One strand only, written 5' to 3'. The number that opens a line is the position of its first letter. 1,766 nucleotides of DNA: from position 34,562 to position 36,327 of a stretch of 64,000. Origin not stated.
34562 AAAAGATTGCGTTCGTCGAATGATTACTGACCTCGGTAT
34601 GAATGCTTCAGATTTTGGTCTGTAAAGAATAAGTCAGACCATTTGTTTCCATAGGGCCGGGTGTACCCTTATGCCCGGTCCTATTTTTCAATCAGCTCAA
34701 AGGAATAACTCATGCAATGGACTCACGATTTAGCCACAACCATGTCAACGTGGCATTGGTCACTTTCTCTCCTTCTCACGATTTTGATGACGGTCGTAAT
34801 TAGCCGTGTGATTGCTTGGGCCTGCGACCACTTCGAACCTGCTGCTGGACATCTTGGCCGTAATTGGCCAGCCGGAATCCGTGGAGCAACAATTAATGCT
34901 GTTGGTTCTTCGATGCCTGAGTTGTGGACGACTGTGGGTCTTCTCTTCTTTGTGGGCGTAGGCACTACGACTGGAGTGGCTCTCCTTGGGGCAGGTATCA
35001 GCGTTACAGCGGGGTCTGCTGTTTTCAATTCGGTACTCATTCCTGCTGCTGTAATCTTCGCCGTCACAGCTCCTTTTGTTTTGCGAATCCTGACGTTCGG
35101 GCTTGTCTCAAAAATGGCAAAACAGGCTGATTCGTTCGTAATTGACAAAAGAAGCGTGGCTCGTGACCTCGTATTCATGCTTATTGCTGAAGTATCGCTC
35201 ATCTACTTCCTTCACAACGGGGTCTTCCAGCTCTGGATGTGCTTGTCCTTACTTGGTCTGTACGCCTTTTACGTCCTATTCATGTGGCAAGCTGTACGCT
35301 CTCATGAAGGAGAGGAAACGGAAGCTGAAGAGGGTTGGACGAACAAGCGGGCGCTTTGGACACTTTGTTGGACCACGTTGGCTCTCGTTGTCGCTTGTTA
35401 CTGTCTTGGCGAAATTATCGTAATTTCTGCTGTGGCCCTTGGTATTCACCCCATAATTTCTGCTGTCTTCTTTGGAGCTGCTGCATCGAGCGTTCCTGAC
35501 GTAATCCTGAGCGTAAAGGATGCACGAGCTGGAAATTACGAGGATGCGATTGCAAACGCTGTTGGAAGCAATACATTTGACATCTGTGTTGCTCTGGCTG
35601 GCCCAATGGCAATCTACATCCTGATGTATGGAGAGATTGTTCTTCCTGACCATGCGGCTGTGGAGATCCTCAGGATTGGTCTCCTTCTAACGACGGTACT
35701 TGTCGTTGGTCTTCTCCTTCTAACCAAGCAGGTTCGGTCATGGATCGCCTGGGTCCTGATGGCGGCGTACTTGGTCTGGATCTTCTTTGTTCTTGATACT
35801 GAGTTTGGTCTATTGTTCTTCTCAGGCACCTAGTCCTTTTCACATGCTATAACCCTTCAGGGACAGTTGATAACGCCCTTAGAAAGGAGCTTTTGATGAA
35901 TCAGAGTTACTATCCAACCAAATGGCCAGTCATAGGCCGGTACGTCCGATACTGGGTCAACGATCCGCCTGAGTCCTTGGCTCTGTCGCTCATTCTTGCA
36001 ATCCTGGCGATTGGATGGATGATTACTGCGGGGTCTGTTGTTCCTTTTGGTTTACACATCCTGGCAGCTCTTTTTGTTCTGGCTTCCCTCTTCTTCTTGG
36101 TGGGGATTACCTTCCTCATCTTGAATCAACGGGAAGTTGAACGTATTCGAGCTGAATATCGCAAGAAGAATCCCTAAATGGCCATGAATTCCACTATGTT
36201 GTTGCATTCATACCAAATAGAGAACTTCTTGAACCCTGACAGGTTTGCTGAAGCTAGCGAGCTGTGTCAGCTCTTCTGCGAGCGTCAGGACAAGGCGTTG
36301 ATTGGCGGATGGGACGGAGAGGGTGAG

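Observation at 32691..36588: Phage-encoded Ter-like module: vWA(TerY)-TerD-TerB followed by a CaCA-type cation exchanger, embedded between tRNA clusters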

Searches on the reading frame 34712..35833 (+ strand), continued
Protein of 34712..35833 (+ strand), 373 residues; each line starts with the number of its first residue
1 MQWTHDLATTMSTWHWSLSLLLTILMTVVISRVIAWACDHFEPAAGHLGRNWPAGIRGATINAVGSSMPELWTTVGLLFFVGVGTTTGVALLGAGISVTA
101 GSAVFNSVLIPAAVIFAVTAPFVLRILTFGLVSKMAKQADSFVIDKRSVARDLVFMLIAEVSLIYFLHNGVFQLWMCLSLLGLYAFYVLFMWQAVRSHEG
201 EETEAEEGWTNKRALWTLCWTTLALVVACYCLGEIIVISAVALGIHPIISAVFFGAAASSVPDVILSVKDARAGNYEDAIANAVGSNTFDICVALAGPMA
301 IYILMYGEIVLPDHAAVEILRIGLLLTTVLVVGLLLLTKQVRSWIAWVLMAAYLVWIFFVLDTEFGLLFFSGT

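Call 70: search_protein_families(library=pfam, proteins=[L020:9781-10647:-, L022:9737-10621:-, L024:1493-2947:+, L024:7735-8835:+, L042:3178-4491:+, L043:2087-2665:+, L044:1580-2947:-, L076:1361-2551:+, L089:546-1487:+, L076:1-1350:+], max_evalue=0.001)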
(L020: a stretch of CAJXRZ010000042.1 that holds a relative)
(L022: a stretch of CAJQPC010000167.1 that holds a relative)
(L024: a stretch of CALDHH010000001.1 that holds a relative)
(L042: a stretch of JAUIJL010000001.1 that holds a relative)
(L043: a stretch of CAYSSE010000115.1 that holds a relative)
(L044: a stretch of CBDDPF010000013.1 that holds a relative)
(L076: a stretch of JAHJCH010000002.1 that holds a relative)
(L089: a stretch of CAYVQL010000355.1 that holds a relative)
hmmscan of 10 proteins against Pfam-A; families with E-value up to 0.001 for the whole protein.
L020:9781-10647:- (288 aa): 0 families

L022:9737-10621:- (294 aa): 0 families

L024:1493-2947:+ (484 aa): 3 families
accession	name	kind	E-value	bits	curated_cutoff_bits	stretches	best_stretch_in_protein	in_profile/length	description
PF21082.3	MS_channel_3rd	-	1.1e-16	61.4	21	1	377-460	2-88/88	Mechanosensitive ion channel MscS, C-terminal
PF00924.24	MS_channel_2nd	-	9e-16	58.2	20.2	1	299-368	2-67/68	Mechanosensitive ion channel, beta-domain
PF21088.3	MS_channel_1st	-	6.9e-05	23.2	23.1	1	256-297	1-42/42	Mechanosensitive ion channel, transmembrane helices 2/3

L024:7735-8835:+ (366 aa): 1 family
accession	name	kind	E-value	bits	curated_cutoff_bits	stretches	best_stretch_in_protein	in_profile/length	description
PF05140.19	ResB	-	2.6e-18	66.6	24.6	2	254-315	204-266/486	ResB-like family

L042:3178-4491:+ (437 aa): 1 family
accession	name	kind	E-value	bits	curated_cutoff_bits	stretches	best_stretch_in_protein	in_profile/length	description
PF00375.23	SDF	-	1.3e-13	51.2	27.9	1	267-429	230-385/387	Sodium:dicarboxylate symporter family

L043:2087-2665:+ (192 aa): 1 family
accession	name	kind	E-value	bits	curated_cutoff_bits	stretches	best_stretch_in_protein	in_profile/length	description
PF04608.18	PgpA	-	2.8e-38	131.5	28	1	44-186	4-140/141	Phosphatidylglycerophosphatase A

L044:1580-2947:- (455 aa): 3 families
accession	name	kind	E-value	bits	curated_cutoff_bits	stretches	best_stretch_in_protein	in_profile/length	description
PF07690.21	MFS_1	-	7.3e-23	81.5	33.4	2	27-408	1-341/347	Major Facilitator Superfamily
PF13000.13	Acatn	-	1.7e-09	37.3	23.7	1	26-109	4-85/546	Acetyl-coenzyme A transporter 1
PF13347.12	MFS_2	-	0.00011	21.4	27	0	5-218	206-416/427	MFS/sugar transport protein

L076:1361-2551:+ (396 aa): 2 families
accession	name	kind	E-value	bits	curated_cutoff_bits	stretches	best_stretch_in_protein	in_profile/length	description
PF02355.23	SecD_SecF_C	-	6.2e-64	215.3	20.5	1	214-386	14-186/189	Protein export membrane protein SecD/SecF, C-terminal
PF07549.19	Sec_GG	-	2.2e-08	33.8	20.3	1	34-58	3-27/28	SecD/SecF GG Motif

L089:546-1487:+ (313 aa): 0 families

L076:1-1350:+ (449 aa): 5 families
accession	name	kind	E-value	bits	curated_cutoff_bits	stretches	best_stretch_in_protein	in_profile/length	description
PF22599.2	SecDF_P1_head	-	4.8e-23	81.7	27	1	162-265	14-114/114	SecDF, P1 head subdomain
PF02355.23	SecD_SecF_C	-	2.5e-19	69.9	20.5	1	270-433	16-182/189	Protein export membrane protein SecD/SecF, C-terminal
PF21760.3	SecD_1st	-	2.3e-13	49.8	27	1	1-51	11-59/60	Protein translocase subunit SecDF, P1 domain, N-terminal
PF03176.21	MMPL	-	1.8e-07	30.9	20.5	1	318-427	184-292/333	MMPL family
PF00873.25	ACR_tran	-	4.5e-06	25.1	28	1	288-430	334-482/1021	AcrB/AcrD/AcrF family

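Call 73: find_related_loci(query=A1, collection=viral_contigs, flank=5000)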
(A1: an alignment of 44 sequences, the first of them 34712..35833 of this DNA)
Query A1 (373 aa) in viral_contigs; peptide patterns used: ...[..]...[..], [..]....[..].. (x = any residue, [..] = any of these).
51 stretches matched a pattern; 10 encode a relative of the query (tblastn E <= 1e-3); 10 distinct loci.
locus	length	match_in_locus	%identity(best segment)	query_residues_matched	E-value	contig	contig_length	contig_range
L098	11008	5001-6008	41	22-362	6e-75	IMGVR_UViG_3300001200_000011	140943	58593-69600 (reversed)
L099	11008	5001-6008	41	22-362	6e-75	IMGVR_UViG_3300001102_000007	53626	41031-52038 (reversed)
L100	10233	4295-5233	40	21-342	8e-62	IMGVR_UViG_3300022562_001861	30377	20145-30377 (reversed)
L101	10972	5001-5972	34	25-365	2e-58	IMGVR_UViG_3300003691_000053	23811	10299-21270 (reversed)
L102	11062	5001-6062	34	18-360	2e-54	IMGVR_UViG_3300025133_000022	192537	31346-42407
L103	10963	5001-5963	40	34-367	1e-52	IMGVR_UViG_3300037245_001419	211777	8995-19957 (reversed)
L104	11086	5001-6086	37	17-367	2e-52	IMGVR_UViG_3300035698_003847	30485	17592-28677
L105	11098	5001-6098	33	15-359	2e-50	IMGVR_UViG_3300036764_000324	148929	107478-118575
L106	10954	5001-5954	38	34-367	2e-49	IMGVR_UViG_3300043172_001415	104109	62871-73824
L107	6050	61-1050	32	36-363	3e-43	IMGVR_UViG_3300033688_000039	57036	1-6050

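Call 89: predict_structure(alignment_id=A1)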
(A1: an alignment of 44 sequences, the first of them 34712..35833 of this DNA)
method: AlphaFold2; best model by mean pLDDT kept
length: 373 residues; sequences in the alignment: 44
mean_pLDDT: 90.1   pTM: 0.89
mean pLDDT of the five models: 90.1, 89.7, 88.5, 88.2, 88.0
residues with pLDDT >= 90: 256; 70-90: 106; 50-70: 9; < 50: 2
segments of 3 or more residues with pLDDT < 50: none
pLDDT, mean of each block of 10 residues (from residue 1): 83 92 96 95 91 86 91 95 73 91 93 95 87 80 92 94 91 96 96 88 81 96 97 95 92 95 90 90 91 96 93 79 90 93 96 94 76 45
secondary structure, 60 per line:
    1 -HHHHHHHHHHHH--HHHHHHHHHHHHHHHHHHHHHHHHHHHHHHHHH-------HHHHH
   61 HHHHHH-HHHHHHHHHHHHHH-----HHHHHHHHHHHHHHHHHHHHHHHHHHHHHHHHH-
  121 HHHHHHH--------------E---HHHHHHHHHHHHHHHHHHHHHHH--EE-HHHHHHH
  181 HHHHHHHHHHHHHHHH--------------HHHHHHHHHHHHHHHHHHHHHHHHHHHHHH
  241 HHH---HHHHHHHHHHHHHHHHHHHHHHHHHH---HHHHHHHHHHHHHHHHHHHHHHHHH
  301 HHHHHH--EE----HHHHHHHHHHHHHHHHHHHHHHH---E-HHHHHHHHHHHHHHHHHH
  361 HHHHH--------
elements in order: H2-13 H16-48 H56-66 H68-81 H87-119 H121-127 H146-168 H174-196 H211-243 H247-272 H276-306 H315-337 H343-365

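Call 91: fold_search(model_id=the predicted structure, library=pdb)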
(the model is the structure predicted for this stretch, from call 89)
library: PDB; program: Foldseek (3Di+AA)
matches with E <= 10: 336; with E <= 0.001: 25
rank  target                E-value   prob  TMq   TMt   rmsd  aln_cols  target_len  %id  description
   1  9ps1_A                1.8e-07  1.00  0.71  0.55   8.7       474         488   15  Cryo-EM structure of NCLX with calcium (class 3a) (released 2025-09-10)
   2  9ps4_A                2.6e-07  1.00  0.64  0.50   7.9       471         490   14  Cryo-EM structure of NCLX without calcium (class 1) (released 2025-09-10)
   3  9ps6_A                2.7e-07  1.00  0.71  0.56   8.8       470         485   16  Cryo-EM structure of NCLX without calcium (class 3) (released 2025-09-10)
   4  4kpp_A                5.6e-07  1.00  0.68  0.64   9.0       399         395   14  Crystal Structure of H+/Ca2+ Exchanger CAX (released 2013-06-26)
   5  5hxc                  7.3e-07  1.00  0.59  0.71   4.8       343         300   18  Structural mechanisms of extracellular ion exchange and induced binding-site occlusion in the sodium-calcium exchanger N (released 2016-05-11)
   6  3v5u                  9.1e-07  1.00  0.57  0.70   4.7       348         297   16  Structure of Sodium/Calcium Exchanger from Methanocaldococcus jannaschii DSM 2661 (released 2012-02-22)
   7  4kpp_B                1.5e-06  1.00  0.65  0.63   9.1       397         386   14  Crystal Structure of H+/Ca2+ Exchanger CAX (released 2013-06-26)
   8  5jdh                  1.5e-06  1.00  0.59  0.71   4.8       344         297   18  Structural mechanisms of extracellular ion exchange and induced binding-site occlusion in the sodium-calcium exchanger N (released 2016-05-11)
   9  5jdl                  1.8e-06  1.00  0.58  0.70   4.9       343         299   16  Structural mechanisms of extracellular ion exchange and induced binding-site occlusion in the sodium-calcium exchanger N (released 2016-05-11)
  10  5hwy                  1.8e-06  1.00  0.59  0.70   4.9       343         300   17  Structural mechanisms of extracellular ion exchange and induced binding-site occlusion in the sodium-calcium exchanger N (released 2016-05-18)
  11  5hxs                  2.1e-06  1.00  0.58  0.71   4.9       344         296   17  Structural mechanisms of extracellular ion exchange and induced binding-site occlusion in the sodium-calcium exchanger N (released 2016-05-11)
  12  5hxr                  3.5e-06  1.00  0.57  0.70   5.0       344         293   17  Structural mechanisms of extracellular ion exchange and induced binding-site occlusion in the sodium-calcium exchanger N (released 2016-05-11)
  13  5hxh_A                4.6e-06  1.00  0.56  0.68   5.4       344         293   16  Structural mechanisms of extracellular ion exchange and induced binding-site occlusion in the sodium-calcium exchanger (released 2016-05-11)
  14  5jdq                  5.2e-06  1.00  0.59  0.72   4.7       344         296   18  Structural mechanisms of extracellular ion exchange and induced binding-site occlusion in the sodium-calcium exchanger N (released 2016-05-11)
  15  4kjs_B                5.7e-06  1.00  0.61  0.70   7.7       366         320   14  Structure of native YfkE (released 2013-06-26)
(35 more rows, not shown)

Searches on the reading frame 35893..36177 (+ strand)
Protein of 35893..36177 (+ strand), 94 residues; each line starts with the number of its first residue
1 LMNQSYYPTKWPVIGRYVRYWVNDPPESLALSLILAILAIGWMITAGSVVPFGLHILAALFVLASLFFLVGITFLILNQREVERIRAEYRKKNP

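Call 3: search_protein_families(library=pfam, proteins=[window:35893-36177:+], max_evalue=0.1)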
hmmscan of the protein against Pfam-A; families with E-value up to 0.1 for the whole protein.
window:35893-36177:+ (94 aa): 3 families
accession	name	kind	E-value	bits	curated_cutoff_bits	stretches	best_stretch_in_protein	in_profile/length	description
PF20134.4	DUF6524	-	0.012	15.8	27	1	5-81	17-93/131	Family of unknown function (DUF6524)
PF09874.14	DUF2101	-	0.076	13.2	22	1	28-84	29-82/206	Predicted membrane protein (DUF2101)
PF11846.14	Wzy_C_2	-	0.085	13.2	28.5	1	33-94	26-90/191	Virulence factor membrane-bound polymerase, C-terminal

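Call 4: search_protein_families(library=phrogs, proteins=[window:35893-36177:+], max_evalue=0.01)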
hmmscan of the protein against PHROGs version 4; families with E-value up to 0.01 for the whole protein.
window:35893-36177:+ (94 aa): 0 families

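Call 6: search_protein_families(library=ncbifam, proteins=[window:35893-36177:+], max_evalue=0.01)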
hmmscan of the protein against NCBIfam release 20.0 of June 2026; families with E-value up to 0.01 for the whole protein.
window:35893-36177:+ (94 aa): 0 families

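Call 24: search_protein_families(library=padloc, proteins=[window:35893-36177:+], max_evalue=0.01)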
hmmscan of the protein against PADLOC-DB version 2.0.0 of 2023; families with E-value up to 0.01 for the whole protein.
window:35893-36177:+ (94 aa): 0 families
